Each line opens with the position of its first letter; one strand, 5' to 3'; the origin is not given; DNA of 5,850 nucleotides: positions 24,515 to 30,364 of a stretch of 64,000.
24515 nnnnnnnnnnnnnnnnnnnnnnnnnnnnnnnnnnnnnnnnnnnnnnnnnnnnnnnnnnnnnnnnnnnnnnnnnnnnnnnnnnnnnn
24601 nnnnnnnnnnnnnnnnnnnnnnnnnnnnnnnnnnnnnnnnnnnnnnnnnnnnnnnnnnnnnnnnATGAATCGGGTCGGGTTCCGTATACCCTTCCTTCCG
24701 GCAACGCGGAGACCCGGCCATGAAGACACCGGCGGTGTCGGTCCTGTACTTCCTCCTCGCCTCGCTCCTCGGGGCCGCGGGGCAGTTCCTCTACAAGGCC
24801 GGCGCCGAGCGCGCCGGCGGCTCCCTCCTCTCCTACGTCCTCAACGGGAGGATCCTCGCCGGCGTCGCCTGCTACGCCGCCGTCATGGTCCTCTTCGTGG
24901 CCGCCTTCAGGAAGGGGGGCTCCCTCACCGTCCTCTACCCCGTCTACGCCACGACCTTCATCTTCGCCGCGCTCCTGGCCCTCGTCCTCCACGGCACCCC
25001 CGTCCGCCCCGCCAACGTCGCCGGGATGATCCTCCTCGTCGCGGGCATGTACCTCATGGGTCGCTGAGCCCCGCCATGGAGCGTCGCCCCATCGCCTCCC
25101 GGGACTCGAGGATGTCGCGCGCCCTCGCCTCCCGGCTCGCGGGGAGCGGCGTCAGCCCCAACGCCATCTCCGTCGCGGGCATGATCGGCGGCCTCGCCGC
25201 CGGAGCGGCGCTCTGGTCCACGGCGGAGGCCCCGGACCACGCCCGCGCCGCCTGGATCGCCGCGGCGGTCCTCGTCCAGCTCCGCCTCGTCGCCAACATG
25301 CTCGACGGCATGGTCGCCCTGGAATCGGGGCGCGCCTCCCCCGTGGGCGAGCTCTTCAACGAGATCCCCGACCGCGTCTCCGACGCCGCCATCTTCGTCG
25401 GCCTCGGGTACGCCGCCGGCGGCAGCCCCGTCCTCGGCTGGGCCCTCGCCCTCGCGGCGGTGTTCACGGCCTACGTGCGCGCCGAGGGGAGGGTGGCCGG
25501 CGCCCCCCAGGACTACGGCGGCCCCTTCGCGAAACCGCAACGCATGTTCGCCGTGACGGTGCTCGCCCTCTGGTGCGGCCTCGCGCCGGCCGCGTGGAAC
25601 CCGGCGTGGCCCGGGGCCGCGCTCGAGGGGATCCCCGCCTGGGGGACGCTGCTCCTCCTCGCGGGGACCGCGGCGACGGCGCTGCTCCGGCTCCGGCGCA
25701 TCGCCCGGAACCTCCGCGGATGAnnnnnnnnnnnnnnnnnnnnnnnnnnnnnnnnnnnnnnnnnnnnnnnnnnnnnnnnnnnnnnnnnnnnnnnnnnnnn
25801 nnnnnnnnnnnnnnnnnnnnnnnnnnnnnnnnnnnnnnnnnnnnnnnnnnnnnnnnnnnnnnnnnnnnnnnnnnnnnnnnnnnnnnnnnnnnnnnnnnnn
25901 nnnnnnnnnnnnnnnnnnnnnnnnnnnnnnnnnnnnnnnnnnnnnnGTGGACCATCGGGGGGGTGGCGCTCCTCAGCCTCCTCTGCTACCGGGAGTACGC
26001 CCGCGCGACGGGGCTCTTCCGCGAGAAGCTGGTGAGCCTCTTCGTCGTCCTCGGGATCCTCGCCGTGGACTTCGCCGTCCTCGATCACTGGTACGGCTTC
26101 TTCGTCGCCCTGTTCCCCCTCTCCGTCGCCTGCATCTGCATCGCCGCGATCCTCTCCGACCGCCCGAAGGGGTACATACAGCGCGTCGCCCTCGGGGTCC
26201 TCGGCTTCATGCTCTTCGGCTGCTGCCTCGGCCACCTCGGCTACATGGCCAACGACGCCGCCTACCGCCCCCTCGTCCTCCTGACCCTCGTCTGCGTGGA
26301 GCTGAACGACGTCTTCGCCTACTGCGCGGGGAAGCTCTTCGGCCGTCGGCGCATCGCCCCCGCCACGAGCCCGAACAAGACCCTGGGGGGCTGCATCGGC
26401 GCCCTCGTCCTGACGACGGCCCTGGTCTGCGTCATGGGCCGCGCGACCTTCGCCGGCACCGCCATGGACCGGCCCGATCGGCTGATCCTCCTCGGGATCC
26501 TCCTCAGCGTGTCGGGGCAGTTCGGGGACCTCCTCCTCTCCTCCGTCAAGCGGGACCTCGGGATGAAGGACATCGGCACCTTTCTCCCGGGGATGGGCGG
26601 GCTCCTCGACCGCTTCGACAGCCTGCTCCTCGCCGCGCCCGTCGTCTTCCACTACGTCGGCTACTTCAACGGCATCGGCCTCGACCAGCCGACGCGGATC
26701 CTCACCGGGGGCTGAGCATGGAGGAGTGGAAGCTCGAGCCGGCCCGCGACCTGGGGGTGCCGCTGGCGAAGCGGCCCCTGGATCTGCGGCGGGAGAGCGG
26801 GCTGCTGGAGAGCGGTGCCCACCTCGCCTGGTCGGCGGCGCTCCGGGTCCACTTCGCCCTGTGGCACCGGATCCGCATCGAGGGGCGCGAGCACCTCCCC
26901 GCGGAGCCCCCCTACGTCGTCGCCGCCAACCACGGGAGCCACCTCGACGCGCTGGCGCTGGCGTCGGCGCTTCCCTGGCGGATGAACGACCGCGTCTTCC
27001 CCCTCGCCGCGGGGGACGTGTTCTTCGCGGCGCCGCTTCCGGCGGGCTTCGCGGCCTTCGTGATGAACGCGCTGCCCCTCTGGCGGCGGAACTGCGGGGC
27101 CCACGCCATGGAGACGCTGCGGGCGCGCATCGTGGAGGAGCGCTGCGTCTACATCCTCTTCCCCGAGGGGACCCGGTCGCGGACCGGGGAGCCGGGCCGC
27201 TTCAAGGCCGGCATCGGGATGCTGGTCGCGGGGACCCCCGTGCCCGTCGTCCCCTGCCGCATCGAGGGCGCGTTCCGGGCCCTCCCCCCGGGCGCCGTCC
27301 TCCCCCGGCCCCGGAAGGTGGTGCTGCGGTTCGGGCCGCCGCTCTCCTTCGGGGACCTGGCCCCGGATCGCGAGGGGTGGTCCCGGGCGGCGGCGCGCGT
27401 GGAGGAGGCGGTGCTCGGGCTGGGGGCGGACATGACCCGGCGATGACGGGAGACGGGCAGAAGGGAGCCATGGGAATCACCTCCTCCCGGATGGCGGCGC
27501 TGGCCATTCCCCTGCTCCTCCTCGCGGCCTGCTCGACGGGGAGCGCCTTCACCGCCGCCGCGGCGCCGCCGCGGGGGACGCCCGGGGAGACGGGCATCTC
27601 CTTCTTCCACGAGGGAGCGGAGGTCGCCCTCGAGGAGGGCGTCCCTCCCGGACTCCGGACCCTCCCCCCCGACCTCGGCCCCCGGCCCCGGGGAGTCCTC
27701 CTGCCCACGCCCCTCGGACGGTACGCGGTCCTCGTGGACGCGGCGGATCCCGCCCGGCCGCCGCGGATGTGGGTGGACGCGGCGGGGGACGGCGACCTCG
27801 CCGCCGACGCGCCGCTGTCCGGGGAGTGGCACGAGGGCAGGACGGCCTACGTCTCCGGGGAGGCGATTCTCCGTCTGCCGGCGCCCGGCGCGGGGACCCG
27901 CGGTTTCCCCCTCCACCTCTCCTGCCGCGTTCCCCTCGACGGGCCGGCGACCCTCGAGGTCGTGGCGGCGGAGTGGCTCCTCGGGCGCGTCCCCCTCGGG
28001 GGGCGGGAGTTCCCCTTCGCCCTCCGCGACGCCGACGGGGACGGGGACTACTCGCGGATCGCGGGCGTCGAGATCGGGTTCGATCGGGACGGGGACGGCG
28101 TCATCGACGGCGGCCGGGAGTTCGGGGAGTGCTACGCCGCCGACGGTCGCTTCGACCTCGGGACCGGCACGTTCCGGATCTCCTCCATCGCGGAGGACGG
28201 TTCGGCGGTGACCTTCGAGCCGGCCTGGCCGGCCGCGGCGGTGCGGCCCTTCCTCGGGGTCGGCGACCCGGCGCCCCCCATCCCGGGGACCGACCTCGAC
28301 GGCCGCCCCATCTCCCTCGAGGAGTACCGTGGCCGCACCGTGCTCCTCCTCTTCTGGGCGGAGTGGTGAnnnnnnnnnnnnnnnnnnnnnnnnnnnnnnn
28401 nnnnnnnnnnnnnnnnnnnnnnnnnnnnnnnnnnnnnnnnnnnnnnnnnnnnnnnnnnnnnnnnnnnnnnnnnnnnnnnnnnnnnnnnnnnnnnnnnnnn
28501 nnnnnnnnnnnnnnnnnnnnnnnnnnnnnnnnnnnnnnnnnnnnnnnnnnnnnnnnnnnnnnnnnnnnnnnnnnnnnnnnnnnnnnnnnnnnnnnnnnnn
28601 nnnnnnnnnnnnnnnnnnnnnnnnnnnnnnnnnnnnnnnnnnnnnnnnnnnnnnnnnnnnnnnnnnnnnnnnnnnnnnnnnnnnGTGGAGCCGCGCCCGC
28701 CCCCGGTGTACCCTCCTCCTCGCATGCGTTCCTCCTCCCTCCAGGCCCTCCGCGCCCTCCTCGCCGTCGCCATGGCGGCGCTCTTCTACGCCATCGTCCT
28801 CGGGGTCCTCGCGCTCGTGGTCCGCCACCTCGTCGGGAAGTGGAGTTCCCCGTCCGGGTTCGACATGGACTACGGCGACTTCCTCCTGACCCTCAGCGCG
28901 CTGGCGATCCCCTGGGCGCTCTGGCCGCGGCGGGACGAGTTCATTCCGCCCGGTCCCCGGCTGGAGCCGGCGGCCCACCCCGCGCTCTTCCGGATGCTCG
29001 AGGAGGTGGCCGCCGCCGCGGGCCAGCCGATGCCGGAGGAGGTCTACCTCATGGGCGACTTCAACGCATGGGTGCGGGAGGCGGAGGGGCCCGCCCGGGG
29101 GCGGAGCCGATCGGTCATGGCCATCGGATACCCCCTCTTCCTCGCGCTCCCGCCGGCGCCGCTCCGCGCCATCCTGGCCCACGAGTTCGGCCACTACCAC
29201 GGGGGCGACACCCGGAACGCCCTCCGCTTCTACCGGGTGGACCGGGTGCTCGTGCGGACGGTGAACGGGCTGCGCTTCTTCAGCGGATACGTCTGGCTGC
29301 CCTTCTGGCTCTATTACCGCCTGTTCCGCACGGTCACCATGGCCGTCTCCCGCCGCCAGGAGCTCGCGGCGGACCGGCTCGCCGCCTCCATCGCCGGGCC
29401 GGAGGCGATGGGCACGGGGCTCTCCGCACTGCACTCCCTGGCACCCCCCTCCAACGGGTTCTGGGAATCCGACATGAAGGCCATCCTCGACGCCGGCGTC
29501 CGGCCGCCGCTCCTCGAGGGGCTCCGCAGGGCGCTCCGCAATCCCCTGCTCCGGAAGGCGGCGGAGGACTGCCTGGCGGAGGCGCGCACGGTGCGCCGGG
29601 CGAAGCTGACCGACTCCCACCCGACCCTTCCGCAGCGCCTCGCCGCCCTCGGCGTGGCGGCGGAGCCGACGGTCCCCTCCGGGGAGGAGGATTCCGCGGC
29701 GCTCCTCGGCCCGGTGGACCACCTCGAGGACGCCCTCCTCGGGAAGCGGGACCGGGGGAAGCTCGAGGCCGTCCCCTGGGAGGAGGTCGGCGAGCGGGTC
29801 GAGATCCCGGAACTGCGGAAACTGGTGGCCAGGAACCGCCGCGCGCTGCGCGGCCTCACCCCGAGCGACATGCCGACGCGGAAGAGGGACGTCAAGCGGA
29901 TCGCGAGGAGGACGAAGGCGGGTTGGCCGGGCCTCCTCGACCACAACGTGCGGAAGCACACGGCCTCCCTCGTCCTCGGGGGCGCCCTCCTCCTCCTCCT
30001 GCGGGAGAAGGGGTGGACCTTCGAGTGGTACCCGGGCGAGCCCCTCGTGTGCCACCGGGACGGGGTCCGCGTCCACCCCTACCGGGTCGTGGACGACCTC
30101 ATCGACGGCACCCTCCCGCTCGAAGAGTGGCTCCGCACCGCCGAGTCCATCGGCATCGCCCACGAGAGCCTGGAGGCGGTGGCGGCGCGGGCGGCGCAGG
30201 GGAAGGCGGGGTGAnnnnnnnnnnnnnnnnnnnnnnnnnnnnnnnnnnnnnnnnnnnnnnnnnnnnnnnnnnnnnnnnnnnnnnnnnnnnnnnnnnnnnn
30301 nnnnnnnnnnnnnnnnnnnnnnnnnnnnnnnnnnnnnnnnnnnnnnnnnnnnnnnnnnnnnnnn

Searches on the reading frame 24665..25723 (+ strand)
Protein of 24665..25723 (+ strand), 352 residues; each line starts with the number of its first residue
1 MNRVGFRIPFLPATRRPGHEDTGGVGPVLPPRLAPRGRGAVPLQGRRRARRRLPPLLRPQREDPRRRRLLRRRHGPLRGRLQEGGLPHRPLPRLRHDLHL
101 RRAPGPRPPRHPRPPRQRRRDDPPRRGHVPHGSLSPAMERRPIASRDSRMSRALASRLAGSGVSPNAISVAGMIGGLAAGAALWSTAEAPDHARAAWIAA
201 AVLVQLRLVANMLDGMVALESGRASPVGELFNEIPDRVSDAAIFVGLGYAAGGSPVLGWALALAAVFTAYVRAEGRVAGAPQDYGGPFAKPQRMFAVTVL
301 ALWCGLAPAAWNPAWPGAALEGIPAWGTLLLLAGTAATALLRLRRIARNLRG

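Call 23: search_protein_families(library=pfam, proteins=[window:24665-25723:+], max_evalue=0.001)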
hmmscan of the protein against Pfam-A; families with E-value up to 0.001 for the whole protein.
window:24665-25723:+ (352 aa): 1 family
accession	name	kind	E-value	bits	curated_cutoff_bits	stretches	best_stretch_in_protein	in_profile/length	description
PF01066.26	CDP-OH_P_transf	-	6.3e-06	27.1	22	1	164-302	3-135/152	CDP-alcohol phosphatidyltransferase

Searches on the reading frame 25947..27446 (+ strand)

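Call 23: search_protein_families(library=pfam, proteins=[window:25947-27446:+], max_evalue=0.001)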
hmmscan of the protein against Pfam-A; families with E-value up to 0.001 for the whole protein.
window:25947-27446:+ (499 aa): 1 family
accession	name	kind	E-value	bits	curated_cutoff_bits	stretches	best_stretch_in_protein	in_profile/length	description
PF01553.26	Acyltransferase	-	3.2e-22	79.2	23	1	308-439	1-131/132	Acyltransferase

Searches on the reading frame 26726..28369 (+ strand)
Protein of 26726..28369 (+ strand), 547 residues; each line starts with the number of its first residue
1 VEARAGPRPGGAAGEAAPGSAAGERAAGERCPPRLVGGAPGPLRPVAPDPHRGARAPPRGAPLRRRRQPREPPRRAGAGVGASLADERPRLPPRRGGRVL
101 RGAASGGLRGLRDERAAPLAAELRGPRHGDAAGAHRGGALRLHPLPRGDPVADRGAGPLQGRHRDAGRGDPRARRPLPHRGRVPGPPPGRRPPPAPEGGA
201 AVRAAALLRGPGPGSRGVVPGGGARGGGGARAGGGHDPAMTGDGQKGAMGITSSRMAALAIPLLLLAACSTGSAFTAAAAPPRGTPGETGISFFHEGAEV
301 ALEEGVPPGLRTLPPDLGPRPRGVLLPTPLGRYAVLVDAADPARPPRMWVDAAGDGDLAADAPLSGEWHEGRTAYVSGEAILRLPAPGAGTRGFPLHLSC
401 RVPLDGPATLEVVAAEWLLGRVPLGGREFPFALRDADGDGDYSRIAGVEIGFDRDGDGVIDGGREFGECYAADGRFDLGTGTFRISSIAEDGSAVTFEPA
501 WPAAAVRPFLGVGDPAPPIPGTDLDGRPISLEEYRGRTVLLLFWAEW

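Call 78: search_protein_families(library=pfam, proteins=[window:26726-28369:+], max_evalue=0.001)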
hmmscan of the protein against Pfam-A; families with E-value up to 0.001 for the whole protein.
window:26726-28369:+ (547 aa): 1 family
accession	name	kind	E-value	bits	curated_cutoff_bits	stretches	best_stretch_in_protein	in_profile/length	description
PF00578.27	AhpC-TSA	-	0.00058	20.2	26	1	512-546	1-35/124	AhpC/TSA family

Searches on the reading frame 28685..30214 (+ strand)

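Call 22: search_protein_families(library=pfam, proteins=[window:28685-30214:+], max_evalue=0.001)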
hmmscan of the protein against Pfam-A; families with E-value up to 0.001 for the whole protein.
window:28685-30214:+ (509 aa): 2 families
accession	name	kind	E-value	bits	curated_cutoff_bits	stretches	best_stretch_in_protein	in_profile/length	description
PF01435.24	Peptidase_M48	-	5.3e-14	52.9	20.3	1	99-322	5-182/186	Peptidase family M48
PF03372.29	Exo_endo_phos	-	4.9e-05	23.6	24.5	1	62-204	115-215/225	Endonuclease/Exonuclease/phosphatase family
